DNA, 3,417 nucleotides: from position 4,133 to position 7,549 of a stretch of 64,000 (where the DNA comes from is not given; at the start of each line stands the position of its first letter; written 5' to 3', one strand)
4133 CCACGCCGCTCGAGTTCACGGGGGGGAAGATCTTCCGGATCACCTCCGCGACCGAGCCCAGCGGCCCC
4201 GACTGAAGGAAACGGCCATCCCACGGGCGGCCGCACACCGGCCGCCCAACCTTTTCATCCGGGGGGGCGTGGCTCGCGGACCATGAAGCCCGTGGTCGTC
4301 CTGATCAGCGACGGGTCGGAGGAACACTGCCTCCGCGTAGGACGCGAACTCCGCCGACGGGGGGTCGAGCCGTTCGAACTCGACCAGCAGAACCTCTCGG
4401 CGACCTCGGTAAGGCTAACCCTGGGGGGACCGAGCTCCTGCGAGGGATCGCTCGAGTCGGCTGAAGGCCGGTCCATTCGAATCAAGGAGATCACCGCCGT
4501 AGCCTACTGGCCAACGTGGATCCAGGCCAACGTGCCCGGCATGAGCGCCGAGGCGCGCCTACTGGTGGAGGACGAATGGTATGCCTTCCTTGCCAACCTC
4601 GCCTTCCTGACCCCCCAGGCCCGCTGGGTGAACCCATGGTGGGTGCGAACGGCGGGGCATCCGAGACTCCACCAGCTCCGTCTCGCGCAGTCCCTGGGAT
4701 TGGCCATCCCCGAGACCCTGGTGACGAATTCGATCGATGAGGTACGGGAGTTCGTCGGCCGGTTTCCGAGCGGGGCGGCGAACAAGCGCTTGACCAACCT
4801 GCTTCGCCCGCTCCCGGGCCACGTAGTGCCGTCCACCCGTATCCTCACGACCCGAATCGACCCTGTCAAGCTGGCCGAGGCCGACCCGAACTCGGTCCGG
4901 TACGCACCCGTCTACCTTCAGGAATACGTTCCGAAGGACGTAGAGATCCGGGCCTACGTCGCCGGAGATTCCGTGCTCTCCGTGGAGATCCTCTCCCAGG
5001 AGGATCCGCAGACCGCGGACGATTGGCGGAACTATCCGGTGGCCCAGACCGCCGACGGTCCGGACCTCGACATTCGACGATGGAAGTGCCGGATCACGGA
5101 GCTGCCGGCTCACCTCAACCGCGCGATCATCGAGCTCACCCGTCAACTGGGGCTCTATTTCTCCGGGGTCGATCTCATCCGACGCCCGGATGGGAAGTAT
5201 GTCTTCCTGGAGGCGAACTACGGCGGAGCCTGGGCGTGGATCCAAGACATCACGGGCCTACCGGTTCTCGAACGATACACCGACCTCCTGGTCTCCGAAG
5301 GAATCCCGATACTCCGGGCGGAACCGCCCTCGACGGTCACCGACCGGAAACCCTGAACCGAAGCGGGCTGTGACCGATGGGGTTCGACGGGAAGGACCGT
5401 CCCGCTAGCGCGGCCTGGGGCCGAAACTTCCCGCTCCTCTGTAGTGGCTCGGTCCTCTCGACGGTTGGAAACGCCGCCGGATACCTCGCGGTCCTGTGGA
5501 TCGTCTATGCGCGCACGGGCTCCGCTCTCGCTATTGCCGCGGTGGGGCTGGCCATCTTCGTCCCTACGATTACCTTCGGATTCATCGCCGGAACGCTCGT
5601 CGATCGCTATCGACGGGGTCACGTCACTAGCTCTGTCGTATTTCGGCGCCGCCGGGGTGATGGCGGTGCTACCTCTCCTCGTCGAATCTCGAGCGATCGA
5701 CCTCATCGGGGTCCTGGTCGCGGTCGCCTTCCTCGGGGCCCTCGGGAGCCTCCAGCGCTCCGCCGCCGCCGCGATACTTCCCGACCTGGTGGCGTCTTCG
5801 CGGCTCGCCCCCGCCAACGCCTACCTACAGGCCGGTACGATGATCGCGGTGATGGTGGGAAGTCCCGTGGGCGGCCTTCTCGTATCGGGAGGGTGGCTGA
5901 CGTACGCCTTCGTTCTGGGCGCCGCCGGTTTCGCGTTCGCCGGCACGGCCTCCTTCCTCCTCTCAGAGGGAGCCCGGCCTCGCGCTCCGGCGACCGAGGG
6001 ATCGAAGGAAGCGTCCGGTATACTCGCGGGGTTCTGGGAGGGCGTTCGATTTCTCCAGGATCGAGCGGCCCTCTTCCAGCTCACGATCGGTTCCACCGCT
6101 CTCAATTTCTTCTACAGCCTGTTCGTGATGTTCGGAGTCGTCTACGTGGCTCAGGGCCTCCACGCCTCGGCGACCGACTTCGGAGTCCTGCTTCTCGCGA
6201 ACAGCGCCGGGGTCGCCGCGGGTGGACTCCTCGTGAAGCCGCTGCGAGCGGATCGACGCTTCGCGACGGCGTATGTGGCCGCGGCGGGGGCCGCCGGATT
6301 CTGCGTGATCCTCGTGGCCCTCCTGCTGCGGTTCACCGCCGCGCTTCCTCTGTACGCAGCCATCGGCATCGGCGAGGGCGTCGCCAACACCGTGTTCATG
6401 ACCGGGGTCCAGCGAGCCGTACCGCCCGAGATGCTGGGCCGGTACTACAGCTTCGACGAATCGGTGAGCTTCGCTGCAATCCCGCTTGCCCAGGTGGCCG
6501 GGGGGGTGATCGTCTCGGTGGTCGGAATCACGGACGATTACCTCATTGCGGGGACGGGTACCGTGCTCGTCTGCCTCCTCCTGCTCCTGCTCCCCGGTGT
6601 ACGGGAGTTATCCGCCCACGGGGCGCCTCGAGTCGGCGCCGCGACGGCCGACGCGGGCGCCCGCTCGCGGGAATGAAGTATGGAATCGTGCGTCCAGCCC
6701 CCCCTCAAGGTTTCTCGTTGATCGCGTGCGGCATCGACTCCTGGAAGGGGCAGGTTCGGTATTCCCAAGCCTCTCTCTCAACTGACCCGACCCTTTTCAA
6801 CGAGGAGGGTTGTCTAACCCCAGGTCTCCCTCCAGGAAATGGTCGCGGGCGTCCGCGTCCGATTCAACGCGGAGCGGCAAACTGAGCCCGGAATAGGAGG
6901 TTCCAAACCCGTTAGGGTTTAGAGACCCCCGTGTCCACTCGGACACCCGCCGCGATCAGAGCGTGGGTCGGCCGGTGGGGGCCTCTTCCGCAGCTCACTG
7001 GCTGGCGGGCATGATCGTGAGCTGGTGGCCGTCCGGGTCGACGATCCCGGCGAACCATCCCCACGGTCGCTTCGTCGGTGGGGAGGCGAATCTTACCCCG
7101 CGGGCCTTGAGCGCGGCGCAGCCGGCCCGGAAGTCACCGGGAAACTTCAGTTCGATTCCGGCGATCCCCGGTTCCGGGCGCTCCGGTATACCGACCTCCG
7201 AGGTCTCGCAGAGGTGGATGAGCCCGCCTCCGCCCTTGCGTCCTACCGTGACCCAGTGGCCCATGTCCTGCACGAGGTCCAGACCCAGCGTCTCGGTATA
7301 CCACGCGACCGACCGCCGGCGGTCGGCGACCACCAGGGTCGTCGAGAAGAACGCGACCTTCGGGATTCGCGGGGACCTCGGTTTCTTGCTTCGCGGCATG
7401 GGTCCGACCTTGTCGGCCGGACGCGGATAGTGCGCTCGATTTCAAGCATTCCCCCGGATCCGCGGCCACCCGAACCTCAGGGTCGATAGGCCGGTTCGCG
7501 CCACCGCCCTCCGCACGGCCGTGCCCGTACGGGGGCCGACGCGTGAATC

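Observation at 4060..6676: Candidate archaeal graspetide-type RiPP locus: unannotated 38-codon precursor ORF + MvdC/D-like ATP-grasp ligase + MFS exporter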

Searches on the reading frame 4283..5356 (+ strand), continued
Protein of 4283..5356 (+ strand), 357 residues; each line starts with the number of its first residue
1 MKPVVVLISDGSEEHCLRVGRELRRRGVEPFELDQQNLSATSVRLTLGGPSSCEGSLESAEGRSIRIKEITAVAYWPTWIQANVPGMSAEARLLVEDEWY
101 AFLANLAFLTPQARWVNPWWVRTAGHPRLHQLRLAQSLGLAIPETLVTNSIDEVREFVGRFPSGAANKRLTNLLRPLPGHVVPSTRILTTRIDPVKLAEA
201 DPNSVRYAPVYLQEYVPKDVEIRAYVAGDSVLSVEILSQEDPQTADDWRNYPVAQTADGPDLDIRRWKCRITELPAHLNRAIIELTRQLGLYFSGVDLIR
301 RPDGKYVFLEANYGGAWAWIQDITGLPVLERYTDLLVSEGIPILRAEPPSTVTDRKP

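Call 68: search_protein_families(library=pfam, proteins=[L002:2544-3131:+, L005:1431-1889:+, L003:1972-2385:-, L003:2366-3082:-, L001:1032-1433:-, L001:1-849:-, L119:3382-4140:-, L119:4390-5715:-, L091:50-1024:+, L091:4389-5090:+], max_evalue=0.01)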
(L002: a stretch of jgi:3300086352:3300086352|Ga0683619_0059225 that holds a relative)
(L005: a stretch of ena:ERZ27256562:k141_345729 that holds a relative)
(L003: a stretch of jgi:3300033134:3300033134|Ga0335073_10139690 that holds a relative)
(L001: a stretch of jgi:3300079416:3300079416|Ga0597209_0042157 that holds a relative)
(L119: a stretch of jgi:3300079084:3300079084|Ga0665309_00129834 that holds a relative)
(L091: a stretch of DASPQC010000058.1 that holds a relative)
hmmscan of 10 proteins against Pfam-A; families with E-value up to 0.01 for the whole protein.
L002:2544-3131:+ (196 aa): 1 family
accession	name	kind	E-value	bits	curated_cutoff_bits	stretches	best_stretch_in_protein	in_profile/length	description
PF00827.22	Ribosomal_L15e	-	1e-74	250.8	27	1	4-189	1-189/191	Ribosomal L15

L005:1431-1889:+ (153 aa): 1 family
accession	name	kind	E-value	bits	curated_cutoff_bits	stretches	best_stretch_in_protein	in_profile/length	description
PF00827.22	Ribosomal_L15e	-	2.9e-61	206.9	27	1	4-152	1-151/191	Ribosomal L15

L003:1972-2385:- (137 aa): 0 families

L003:2366-3082:- (238 aa): 1 family
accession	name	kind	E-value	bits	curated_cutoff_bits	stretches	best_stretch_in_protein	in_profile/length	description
PF00588.24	SpoU_methylase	-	8.4e-23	81.5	29.7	1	3-144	12-142/142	SpoU rRNA Methylase family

L001:1032-1433:- (133 aa): 0 families

L001:1-849:- (283 aa): 3 families
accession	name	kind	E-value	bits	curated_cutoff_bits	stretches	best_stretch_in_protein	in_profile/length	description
PF00152.25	tRNA-synt_2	-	4e-43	148.1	25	1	114-259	2-147/308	tRNA synthetases class II (D, K and N)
PF01336.31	tRNA_anti-codon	-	2.5e-10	40.6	27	1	20-97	2-75/75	OB-fold nucleic acid binding domain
PF01409.25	tRNA-synt_2d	-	1.1e-05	25.5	19.8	1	205-250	104-148/246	tRNA synthetases class II core domain (F)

L119:3382-4140:- (252 aa): 0 families

L119:4390-5715:- (441 aa): 0 families

L091:50-1024:+ (324 aa): 1 family
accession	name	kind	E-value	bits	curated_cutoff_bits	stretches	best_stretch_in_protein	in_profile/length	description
PF13243.12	SQHop_cyclase_C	-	1.2e-05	24.9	26.1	0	202-273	161-227/319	Squalene-hopene cyclase C-terminal domain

L091:4389-5090:+ (233 aa): 3 families
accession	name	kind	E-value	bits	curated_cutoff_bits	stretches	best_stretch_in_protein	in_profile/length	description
PF12697.13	Abhydrolase_6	-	2.4e-18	68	26.3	1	4-226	1-216/217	Alpha/beta hydrolase family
PF00561.26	Abhydrolase_1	-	2.1e-08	34.6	25.8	1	4-108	3-103/245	alpha/beta hydrolase fold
PF12695.13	Abhydrolase_5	-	0.00014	22.2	27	1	5-102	3-89/164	Alpha/beta hydrolase family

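Call 76: find_homologous_proteins(query=A1, max_evalue=1e-40)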
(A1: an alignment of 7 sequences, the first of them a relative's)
Query A1 (7 sequences) (357 aa, profile of the alignment): 173 proteins with E <= 1e-40 among 8000 candidates; the best 120 are listed.
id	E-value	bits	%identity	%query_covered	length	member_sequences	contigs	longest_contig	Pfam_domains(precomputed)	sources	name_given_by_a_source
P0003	2.0e-180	617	56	99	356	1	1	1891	-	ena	-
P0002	4.8e-177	606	59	94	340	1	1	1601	-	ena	-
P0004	5.5e-176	603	56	96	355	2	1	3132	-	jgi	jgi:hypothetical protein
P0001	1.2e-175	602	100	100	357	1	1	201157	-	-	-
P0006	5.8e-170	583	54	94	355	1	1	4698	-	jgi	jgi:glutathione synthase/RimK-type ligase-like ATP-grasp enzyme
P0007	1.7e-123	430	44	70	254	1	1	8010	-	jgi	jgi:glutathione synthase/RimK-type ligase-like ATP-grasp enzyme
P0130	7.3e-85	303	35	93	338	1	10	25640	-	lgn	-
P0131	9.6e-84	300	41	73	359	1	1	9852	-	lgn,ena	-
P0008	2.9e-67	245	35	92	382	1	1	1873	-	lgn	-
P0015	3.0e-64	235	32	93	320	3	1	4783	PF21068.4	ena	-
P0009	2.0e-63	233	39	82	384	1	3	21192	PF08443.17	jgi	jgi:glutathione synthase/RimK-type ligase-like ATP-grasp enzyme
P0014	2.3e-60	223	35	94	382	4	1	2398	-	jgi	jgi:hypothetical protein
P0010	1.7e-58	217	32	94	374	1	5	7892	PF21068.4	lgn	-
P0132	1.8e-58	216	33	93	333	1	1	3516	-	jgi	jgi:hypothetical protein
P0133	1.2e-57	214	31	95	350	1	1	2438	PF21068.4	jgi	jgi:glutathione synthase/RimK-type ligase-like ATP-grasp enzyme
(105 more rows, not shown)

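Call 77: find_encoding_contigs(protein=P0130, flank=5000, max_places=3)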
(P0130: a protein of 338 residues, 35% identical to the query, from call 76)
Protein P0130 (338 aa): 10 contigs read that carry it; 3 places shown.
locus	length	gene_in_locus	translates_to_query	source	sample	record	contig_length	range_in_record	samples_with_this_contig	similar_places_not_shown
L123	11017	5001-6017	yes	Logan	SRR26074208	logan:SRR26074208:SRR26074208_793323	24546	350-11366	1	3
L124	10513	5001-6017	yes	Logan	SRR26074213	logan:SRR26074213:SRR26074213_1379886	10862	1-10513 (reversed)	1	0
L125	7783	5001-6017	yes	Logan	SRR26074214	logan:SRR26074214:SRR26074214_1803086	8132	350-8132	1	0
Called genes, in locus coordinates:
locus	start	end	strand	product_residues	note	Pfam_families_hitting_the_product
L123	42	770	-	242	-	-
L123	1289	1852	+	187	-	-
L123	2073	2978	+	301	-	PF00005:ABC_tran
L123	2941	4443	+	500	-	PF12679:ABC2_membrane_2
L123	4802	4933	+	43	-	-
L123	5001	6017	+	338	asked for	-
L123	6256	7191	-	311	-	PF19020:Ta1207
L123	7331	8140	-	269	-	PF01904:DUF72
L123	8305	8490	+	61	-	PF04014:MazE_antitoxin (weak)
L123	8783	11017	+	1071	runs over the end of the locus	PF05317:Thermopsin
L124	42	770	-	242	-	-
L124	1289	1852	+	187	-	-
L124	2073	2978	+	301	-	PF00005:ABC_tran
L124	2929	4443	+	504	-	PF12679:ABC2_membrane_2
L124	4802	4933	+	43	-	-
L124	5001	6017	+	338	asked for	-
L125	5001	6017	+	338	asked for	-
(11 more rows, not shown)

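Call 78: find_encoding_contigs(protein=P0131, flank=5000, max_places=3)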
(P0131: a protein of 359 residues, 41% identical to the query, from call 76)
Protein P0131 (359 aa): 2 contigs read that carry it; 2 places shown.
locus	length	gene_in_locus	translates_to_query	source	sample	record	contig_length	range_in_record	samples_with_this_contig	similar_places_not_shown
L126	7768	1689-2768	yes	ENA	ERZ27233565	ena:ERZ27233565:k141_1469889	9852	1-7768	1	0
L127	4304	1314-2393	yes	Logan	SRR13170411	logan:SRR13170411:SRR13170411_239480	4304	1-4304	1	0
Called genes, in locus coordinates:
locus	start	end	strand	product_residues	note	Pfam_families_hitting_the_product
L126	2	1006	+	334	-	?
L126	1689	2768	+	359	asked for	-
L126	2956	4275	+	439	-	PF05977:MFS_3, PF07690:MFS_1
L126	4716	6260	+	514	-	PF07088:GvpD_P-loop, PF23442:DUF7125 (faint), PF06745:ATPase (weak), PF20440:GvpD_bR2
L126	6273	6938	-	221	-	-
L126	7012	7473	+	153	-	PF00731:AIRC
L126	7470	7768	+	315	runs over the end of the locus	PF02540:NAD_synthase (faint), PF06508:QueC (faint), PF00958:GMP_synt_C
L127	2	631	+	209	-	?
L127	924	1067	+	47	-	-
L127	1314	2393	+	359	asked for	-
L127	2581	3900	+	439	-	PF05977:MFS_3, PF07690:MFS_1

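Call 91: predict_structure(alignment_id=A3)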
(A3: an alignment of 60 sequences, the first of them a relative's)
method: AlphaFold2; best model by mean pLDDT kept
length: 357 residues; sequences in the alignment: 60
mean_pLDDT: 91.4   pTM: 0.88
mean pLDDT of the five models: 91.4, 90.9, 90.4, 90.3, 90.0
residues with pLDDT >= 90: 274; 70-90: 62; 50-70: 21; < 50: 0
segments of 3 or more residues with pLDDT < 50: none
pLDDT, mean of each block of 10 residues (from residue 1): 91 94 97 94 93 91 96 92 91 94 92 89 82 98 98 98 96 76 74 95 93 98 97 97 93 89 91 98 96 96 98 91 97 92 66 56
secondary structure, 60 per line:
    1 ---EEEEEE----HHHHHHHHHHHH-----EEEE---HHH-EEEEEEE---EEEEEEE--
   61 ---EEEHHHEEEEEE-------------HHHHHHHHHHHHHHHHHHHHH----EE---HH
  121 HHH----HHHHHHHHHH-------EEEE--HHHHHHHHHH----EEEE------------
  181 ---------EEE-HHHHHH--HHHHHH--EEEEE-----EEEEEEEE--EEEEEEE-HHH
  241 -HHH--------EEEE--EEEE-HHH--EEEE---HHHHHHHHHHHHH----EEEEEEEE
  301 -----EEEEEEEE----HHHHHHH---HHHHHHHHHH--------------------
elements in order: E4-9 H14-25 E31-34 E42-48 E52-58 E64-66 E70-75 H89-109 H119-123 H128-137 E145-148 H151-160 E165-168 E190-192 H194-199 H202-207 E210-214 E220-227 E230-236 E253-256 E259-262 E269-272 H276-288 E293-300 E306-313 H318-324 H328-337

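Call 94: fold_search(model_id=the predicted structure, library=pdb)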
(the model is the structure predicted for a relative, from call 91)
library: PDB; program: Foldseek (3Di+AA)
matches with E <= 10: 1574; with E <= 0.001: 658
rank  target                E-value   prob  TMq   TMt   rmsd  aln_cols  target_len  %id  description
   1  7m4s_A                3.6e-26  1.00  0.74  0.85   4.0       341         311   24  Crystal structure of macrocyclase AMdnB from Anabaena sp. PCC 7120 (released 2021-11-03)
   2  7m4s_B                4.3e-25  1.00  0.74  0.84   4.1       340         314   25  Crystal structure of macrocyclase AMdnB from Anabaena sp. PCC 7120 (released 2021-11-03)
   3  5ig9_A                4.3e-25  1.00  0.74  0.82   4.9       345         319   21  Crystal structure of macrocyclase MdnC bound with precursor peptide MdnA from Microcystis aeruginosa MRC (released 2016-09-21)
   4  5ig9_E                4.9e-25  1.00  0.73  0.83   5.0       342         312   21  Crystal structure of macrocyclase MdnC bound with precursor peptide MdnA from Microcystis aeruginosa MRC (released 2016-09-21)
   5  9bou_A                6.2e-25  1.00  0.71  0.86   3.9       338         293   23  Crystal structure of ATP-grasp ligase PruB from Streptomyces coelicolor A3(2) (released 2024-12-18)
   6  5ig9_D                1.1e-24  1.00  0.75  0.86   3.2       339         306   22  Crystal structure of macrocyclase MdnC bound with precursor peptide MdnA from Microcystis aeruginosa MRC (released 2016-09-21)
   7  7mgv_A                1.2e-24  1.00  0.74  0.79   5.5       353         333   22  Chryseobacterium gregarium RiPP-associated ATP-grasp ligase in complex with ADP, and a leader and core peptide (released 2021-06-23)
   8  5ig9_C                1.3e-24  1.00  0.74  0.84   4.3       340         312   22  Crystal structure of macrocyclase MdnC bound with precursor peptide MdnA from Microcystis aeruginosa MRC (released 2016-09-21)
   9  5ig9_G                1.4e-24  1.00  0.75  0.84   4.4       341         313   22  Crystal structure of macrocyclase MdnC bound with precursor peptide MdnA from Microcystis aeruginosa MRC (released 2016-09-21)
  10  5ig9_H                4.9e-24  1.00  0.74  0.85   3.8       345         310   21  Crystal structure of macrocyclase MdnC bound with precursor peptide MdnA from Microcystis aeruginosa MRC (released 2016-09-21)
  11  5ig9_F                1.3e-23  1.00  0.75  0.87   2.9       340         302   22  Crystal structure of macrocyclase MdnC bound with precursor peptide MdnA from Microcystis aeruginosa MRC (released 2016-09-21)
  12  5ig9_B                1.3e-23  1.00  0.75  0.87   3.1       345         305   21  Crystal structure of macrocyclase MdnC bound with precursor peptide MdnA from Microcystis aeruginosa MRC (released 2016-09-21)
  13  9bou_B                3.9e-23  1.00  0.68  0.84   4.7       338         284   23  Crystal structure of ATP-grasp ligase PruB from Streptomyces coelicolor A3(2) (released 2024-12-18)
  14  7m4s_D                7.9e-23  1.00  0.70  0.84   4.0       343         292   24  Crystal structure of macrocyclase AMdnB from Anabaena sp. PCC 7120 (released 2021-11-03)
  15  5ig8_A                2.7e-22  1.00  0.70  0.80   4.9       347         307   27  Crystal structure of macrocyclase MdnB from Microcystis aeruginosa MRC (released 2016-09-21)
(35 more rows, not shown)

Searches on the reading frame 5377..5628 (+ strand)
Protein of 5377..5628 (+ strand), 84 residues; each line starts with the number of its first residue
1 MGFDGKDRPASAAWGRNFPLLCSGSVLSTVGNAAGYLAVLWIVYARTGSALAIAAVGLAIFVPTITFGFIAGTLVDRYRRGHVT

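Call 7: search_protein_families(library=pfam, proteins=[window:5377-5628:+], max_evalue=1)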
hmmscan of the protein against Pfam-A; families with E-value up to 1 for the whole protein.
window:5377-5628:+ (84 aa): 3 families
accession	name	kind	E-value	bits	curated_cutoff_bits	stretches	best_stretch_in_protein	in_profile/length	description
PF05977.19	MFS_3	-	0.011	14.7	27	1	18-80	12-74/524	Transmembrane secretion effector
PF09150.15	Carot_N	-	0.026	14.8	25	1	37-59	24-46/151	Orange carotenoid protein, N-terminal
PF15875.10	DUF4731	-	0.14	12.8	27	0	12-44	31-62/75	Domain of unknown function (DUF4731)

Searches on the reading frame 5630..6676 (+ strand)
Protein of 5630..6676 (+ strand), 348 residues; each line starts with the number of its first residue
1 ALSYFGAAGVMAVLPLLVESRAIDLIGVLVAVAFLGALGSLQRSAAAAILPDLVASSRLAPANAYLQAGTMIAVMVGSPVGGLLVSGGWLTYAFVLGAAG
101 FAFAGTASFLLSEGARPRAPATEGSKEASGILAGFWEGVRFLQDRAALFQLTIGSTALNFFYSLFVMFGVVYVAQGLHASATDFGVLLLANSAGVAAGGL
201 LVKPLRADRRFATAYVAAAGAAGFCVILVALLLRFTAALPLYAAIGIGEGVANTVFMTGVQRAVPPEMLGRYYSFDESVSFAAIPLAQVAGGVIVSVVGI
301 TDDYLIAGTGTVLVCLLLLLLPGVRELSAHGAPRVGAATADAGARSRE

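Call 7: search_protein_families(library=pfam, proteins=[window:5630-6676:+], max_evalue=1)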
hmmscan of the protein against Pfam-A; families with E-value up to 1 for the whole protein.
window:5630-6676:+ (348 aa): 2 families
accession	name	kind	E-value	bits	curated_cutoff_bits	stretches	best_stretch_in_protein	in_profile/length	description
PF07690.21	MFS_1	-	8.4e-27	94.4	33.4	2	10-282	74-341/347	Major Facilitator Superfamily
PF05977.19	MFS_3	-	3.2e-08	32.9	27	1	16-321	94-393/524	Transmembrane secretion effector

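Call 8: search_protein_families(library=ncbifam, proteins=[window:5630-6676:+], max_evalue=1)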
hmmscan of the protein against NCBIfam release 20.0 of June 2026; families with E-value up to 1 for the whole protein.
window:5630-6676:+ (348 aa): 12 families
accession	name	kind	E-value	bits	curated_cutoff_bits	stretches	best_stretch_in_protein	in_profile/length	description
TIGR00900.1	2A0121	subfamily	5.9e-33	114.7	319.6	1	8-299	75-364/364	H+ Antiporter protein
NF012178.0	tet_MFS_V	exception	5.4e-15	55.4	640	1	10-317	89-393/409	tetracycline efflux MFS transporter Tet(V)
NF007792.0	PRK10489.1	equivalog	3.5e-13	49.3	324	1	26-328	111-406/419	enterobactin transporter EntS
NF052575.1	MFS_efflux_Tap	equivalog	7.9e-10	38.3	625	1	11-327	83-400/401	multidrug efflux MFS transporter Tap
NF005291.0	PRK06814.1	equivalog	2.3e-08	32.4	1349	1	25-232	108-309/1140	acyl-[ACP]--phospholipid O-acyltransferase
NF006386.0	PRK08633.1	equivalog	3.7e-08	31.6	1221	1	27-319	105-405/1147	acyl-[ACP]--phospholipid O-acyltransferase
NF000245.1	macrolide_MefA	exception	2.5e-06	26.8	675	1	7-327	87-402/405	macrolide efflux MFS transporter Mef(A)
TIGR00880.1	2_A_01_02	superfamily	0.0013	18.9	131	1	28-109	54-137/141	multidrug resistance protein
NF000246.1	macrolide_MefC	exception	0.0025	16.9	870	1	18-317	94-391/407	macrolide efflux MFS transporter Mef(C)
NF008397.0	PRK11195.1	equivalog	0.0082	15.2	297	1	43-250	106-322/414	lysophospholipid transporter LplT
NF000154.1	macrolide_MefEN2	exception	0.039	13.2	800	1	163-315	232-385/401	macrolide efflux MFS transporter Mef(En2)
NF000051.1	macrolide_MefB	exception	0.11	11.3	800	1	15-317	95-391/409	macrolide efflux MFS transporter Mef(B)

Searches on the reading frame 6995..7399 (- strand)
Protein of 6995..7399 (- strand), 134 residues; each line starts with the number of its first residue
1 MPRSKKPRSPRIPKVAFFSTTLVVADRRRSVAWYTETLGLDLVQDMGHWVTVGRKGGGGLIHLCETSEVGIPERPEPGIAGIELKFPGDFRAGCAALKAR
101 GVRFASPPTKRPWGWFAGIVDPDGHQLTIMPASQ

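Call 25: search_protein_families(library=pfam, proteins=[window:6995-7399:-], max_evalue=0.001)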
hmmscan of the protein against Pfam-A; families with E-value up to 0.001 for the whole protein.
window:6995-7399:- (134 aa): 2 families
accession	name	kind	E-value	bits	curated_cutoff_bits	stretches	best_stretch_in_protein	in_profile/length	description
PF00903.31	Glyoxalase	-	1.1e-12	48.8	20.6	1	20-127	5-119/121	Glyoxalase/Bleomycin resistance protein/Dioxygenase superfamily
PF12681.13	Glyoxalase_2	-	0.00076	19.9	30.1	0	20-129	4-113/118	Glyoxalase-like domain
